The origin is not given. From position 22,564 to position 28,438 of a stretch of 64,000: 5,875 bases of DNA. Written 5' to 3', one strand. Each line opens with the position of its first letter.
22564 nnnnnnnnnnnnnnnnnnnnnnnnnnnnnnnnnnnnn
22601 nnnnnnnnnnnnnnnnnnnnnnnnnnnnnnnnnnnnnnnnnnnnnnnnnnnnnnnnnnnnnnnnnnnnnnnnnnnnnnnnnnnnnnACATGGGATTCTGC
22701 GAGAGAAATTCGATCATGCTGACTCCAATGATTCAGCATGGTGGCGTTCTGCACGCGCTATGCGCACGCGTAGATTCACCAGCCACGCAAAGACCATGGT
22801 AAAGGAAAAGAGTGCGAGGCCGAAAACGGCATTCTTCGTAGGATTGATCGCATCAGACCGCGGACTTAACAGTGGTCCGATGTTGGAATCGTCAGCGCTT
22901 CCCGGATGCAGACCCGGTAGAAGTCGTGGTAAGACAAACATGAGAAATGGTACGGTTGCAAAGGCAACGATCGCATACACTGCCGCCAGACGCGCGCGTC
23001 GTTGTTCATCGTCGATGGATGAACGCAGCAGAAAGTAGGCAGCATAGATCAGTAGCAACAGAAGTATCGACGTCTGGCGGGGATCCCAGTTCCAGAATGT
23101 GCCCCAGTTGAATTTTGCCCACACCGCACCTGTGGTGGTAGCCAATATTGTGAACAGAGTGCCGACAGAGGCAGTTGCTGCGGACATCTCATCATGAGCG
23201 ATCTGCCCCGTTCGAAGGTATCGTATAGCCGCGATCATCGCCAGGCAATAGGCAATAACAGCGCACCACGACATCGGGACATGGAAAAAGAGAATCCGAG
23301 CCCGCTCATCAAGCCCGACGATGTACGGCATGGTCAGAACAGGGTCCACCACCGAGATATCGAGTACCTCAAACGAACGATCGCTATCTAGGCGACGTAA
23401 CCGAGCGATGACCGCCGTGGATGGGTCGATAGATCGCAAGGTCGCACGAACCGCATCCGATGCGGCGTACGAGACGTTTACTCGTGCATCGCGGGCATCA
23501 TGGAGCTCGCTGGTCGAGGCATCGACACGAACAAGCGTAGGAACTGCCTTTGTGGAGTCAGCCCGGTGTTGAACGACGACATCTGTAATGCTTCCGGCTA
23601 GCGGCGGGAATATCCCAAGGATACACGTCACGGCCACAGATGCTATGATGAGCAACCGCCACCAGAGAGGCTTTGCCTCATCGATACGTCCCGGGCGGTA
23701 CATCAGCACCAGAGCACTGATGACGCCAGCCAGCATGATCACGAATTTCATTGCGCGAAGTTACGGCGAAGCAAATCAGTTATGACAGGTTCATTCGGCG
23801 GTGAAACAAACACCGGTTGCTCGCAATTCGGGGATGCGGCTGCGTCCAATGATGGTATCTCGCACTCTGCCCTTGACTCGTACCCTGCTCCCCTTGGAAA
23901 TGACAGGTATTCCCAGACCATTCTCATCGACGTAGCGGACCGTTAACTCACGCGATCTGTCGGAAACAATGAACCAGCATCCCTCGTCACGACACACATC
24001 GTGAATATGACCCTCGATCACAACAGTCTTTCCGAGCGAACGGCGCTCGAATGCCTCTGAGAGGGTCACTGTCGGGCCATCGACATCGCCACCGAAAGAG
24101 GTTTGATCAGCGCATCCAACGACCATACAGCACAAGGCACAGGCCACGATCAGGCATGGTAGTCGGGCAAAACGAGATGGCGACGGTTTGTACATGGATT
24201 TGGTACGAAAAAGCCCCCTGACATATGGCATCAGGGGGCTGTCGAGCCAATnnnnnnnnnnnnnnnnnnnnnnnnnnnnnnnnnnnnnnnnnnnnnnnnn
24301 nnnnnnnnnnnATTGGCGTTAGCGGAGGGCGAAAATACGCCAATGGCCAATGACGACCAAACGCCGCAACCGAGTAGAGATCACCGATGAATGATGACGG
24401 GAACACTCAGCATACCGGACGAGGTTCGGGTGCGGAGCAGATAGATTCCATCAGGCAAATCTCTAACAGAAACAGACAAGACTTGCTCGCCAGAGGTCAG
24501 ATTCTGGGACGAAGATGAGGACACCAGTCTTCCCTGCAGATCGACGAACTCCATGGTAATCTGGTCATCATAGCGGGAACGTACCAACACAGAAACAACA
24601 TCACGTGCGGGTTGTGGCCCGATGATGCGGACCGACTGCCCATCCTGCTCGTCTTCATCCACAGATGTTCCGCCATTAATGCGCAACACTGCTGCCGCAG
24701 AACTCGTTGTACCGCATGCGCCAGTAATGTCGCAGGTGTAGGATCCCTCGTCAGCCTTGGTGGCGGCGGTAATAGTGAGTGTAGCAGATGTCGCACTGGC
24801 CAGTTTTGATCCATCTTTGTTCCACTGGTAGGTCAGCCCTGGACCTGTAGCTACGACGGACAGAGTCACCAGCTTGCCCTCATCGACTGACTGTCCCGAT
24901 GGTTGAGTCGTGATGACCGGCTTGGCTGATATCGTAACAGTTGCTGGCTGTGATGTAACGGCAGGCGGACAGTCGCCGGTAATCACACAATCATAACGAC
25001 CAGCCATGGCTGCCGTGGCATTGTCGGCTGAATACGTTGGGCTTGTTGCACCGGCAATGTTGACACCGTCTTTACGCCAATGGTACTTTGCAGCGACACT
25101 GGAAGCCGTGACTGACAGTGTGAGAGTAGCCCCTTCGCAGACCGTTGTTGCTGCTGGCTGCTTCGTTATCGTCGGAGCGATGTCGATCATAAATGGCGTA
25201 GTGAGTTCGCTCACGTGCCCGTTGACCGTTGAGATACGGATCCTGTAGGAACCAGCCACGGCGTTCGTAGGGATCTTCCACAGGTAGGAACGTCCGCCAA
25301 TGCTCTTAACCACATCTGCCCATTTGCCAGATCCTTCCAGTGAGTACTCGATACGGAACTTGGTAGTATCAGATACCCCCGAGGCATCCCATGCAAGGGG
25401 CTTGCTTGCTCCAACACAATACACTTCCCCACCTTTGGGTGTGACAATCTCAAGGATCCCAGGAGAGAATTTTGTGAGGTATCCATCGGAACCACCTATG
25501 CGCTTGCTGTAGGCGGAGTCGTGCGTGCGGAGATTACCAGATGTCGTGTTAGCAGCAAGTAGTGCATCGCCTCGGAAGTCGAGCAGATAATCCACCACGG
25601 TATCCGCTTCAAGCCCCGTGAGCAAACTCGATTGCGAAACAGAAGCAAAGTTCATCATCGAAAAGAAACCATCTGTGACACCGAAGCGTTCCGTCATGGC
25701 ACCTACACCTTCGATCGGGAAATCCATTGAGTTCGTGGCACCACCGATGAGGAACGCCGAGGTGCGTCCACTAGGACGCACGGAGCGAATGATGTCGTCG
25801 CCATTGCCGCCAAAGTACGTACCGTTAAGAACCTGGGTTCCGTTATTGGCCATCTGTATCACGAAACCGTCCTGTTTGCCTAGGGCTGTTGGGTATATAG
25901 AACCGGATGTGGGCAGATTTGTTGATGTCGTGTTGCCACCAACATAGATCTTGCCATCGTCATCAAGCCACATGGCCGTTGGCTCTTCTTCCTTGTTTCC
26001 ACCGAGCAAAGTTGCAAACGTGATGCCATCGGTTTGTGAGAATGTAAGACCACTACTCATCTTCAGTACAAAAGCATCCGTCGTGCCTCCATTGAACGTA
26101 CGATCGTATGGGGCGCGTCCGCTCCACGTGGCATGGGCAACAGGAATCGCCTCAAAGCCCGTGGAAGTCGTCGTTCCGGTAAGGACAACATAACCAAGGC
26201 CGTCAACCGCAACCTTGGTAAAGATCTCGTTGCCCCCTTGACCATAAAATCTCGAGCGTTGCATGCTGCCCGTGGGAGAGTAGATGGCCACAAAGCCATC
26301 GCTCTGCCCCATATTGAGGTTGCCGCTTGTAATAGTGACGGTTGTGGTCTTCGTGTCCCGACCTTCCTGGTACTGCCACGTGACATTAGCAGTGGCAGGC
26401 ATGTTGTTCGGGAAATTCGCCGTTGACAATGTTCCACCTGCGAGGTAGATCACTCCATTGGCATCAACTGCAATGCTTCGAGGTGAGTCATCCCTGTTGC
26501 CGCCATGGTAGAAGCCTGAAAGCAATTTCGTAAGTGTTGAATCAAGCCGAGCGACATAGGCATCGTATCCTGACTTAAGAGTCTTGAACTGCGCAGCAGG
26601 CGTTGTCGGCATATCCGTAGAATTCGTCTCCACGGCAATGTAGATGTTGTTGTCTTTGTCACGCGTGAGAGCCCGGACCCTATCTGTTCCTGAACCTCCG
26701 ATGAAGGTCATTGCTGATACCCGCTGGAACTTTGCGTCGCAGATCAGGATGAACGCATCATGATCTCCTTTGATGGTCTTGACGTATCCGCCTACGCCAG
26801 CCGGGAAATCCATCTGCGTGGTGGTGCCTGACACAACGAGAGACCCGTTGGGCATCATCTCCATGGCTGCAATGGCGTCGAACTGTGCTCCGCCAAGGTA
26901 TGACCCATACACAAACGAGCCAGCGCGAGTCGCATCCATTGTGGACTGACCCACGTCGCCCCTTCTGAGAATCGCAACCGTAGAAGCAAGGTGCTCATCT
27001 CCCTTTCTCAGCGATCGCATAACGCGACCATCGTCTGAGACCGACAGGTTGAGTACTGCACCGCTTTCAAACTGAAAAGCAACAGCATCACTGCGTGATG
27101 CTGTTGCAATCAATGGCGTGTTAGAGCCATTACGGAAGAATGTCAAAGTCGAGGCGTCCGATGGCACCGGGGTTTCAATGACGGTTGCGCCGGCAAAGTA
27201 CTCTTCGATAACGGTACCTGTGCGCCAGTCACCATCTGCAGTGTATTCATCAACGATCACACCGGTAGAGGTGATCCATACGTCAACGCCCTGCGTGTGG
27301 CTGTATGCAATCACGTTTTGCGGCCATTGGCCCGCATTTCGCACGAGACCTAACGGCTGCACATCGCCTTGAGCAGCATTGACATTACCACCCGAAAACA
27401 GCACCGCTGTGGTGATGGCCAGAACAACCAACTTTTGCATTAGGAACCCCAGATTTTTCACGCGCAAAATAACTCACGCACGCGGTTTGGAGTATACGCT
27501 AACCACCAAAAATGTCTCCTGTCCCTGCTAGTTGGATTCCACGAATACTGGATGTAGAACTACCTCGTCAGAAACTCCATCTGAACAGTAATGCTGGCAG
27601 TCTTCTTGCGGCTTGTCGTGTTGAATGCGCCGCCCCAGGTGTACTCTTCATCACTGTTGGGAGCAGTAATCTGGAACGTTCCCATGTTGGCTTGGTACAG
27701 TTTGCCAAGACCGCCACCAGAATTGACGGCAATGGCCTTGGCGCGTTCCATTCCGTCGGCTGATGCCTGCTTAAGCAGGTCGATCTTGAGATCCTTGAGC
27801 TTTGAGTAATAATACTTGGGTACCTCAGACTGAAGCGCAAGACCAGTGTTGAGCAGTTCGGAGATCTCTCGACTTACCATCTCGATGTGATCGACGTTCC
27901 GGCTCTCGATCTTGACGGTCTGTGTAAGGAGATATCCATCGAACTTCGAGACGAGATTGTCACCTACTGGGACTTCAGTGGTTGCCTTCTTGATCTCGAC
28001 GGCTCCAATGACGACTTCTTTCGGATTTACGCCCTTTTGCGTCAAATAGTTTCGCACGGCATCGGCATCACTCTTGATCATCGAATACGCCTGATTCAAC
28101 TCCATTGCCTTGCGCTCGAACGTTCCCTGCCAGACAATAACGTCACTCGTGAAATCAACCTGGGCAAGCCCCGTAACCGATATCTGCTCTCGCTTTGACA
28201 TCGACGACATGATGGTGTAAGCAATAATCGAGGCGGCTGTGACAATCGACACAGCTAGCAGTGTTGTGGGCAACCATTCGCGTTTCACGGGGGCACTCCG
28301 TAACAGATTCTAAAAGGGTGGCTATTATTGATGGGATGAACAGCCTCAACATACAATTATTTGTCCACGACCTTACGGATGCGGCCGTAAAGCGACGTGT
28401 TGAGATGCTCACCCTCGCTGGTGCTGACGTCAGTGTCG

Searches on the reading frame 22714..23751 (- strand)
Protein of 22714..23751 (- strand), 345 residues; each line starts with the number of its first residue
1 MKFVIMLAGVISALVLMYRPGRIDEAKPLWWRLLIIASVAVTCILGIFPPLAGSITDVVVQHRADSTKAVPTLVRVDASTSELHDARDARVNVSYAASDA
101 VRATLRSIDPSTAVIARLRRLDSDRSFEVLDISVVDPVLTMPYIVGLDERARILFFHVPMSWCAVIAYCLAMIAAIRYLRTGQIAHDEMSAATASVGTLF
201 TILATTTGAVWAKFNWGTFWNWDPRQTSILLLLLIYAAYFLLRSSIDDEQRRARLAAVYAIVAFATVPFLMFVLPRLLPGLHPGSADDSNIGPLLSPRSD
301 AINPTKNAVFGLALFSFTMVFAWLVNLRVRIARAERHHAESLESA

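Call 53: search_protein_families(library=pfam, proteins=[window:22714-23751:-], max_evalue=0.0001)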
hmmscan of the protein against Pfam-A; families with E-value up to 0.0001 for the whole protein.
window:22714-23751:- (345 aa): 1 family
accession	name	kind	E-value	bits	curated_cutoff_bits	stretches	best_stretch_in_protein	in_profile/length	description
PF01578.25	Cytochrom_C_asm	-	1.1e-26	94.3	29.9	1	149-282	67-212/212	Cytochrome C assembly protein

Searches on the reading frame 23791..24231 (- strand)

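Call 53: search_protein_families(library=pfam, proteins=[window:23791-24231:-], max_evalue=0.0001)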
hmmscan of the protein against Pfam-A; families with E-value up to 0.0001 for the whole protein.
window:23791-24231:- (146 aa): 1 family
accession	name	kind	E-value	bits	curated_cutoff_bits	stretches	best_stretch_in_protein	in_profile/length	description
PF16267.10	DUF4920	-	6.9e-06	26.5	25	1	70-123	13-66/87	Domain of unknown function (DUF4920)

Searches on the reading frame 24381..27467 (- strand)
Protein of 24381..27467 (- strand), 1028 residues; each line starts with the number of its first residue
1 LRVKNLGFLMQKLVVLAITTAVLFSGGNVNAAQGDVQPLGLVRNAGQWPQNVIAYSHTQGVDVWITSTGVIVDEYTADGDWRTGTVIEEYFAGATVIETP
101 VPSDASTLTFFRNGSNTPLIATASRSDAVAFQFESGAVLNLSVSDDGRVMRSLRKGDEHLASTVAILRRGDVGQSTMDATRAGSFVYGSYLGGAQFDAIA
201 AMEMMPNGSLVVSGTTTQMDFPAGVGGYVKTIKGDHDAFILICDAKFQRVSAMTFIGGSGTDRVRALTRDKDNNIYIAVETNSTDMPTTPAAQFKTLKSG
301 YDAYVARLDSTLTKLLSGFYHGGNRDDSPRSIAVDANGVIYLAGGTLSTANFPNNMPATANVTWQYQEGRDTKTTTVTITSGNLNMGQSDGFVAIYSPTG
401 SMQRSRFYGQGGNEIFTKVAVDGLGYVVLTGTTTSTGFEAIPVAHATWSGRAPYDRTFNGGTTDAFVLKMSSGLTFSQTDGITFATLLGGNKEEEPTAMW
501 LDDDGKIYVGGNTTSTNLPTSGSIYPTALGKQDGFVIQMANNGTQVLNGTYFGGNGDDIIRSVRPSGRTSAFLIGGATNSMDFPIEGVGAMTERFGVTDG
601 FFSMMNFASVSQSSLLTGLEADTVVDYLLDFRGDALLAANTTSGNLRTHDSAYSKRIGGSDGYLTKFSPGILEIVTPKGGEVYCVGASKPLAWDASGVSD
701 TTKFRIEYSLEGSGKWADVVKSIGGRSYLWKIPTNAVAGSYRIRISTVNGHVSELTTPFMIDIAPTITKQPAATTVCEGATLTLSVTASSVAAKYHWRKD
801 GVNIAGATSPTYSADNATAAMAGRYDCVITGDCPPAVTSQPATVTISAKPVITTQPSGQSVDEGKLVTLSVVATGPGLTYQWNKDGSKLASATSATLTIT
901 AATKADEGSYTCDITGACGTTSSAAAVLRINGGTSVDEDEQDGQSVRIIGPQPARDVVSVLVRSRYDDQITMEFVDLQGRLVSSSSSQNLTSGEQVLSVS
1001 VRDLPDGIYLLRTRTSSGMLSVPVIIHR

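Call 53: search_protein_families(library=pfam, proteins=[window:24381-27467:-], max_evalue=0.0001)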
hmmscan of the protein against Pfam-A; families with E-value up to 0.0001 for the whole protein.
window:24381-27467:- (1028 aa): 7 families
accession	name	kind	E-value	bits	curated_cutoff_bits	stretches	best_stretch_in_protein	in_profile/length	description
PF13927.12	Ig_3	-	1e-22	80.9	30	2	849-913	1-75/78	Immunoglobulin domain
PF13895.12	Ig_2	-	2.8e-14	53.5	27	2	849-915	1-64/79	Immunoglobulin domain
PF07679.22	I-set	-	1.8e-12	47.6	23.7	1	850-926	1-87/90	Immunoglobulin I-set domain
PF06739.17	SBBP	-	1.9e-11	44.2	20.5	0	256-285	6-36/38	Beta-propeller repeat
PF18962.6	Por_Secre_tail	-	2.7e-07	31.2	27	1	951-1019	3-68/75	Secretion system C-terminal sorting domain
PF00047.31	ig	-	3.7e-05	24.4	21.8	0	860-913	4-69/81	Immunoglobulin domain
PF07686.23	V-set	-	7.8e-05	23.3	26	0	889-915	67-93/109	Immunoglobulin V-set domain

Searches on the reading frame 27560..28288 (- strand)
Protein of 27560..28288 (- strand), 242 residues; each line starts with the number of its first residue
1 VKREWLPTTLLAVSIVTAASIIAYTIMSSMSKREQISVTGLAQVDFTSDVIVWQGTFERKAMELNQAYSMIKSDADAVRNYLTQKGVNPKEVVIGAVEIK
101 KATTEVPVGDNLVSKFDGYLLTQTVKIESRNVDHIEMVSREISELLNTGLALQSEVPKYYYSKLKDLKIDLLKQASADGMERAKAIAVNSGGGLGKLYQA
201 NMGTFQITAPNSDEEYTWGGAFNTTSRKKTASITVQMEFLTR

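Call 53: search_protein_families(library=pfam, proteins=[window:27560-28288:-], max_evalue=0.0001)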
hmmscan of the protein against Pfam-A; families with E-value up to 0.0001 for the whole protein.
window:27560-28288:- (242 aa): 1 family
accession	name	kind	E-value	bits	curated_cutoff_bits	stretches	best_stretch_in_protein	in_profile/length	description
PF04402.19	SIMPL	-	2.8e-21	77.1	25.2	1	36-237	1-203/205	Protein of unknown function (DUF541)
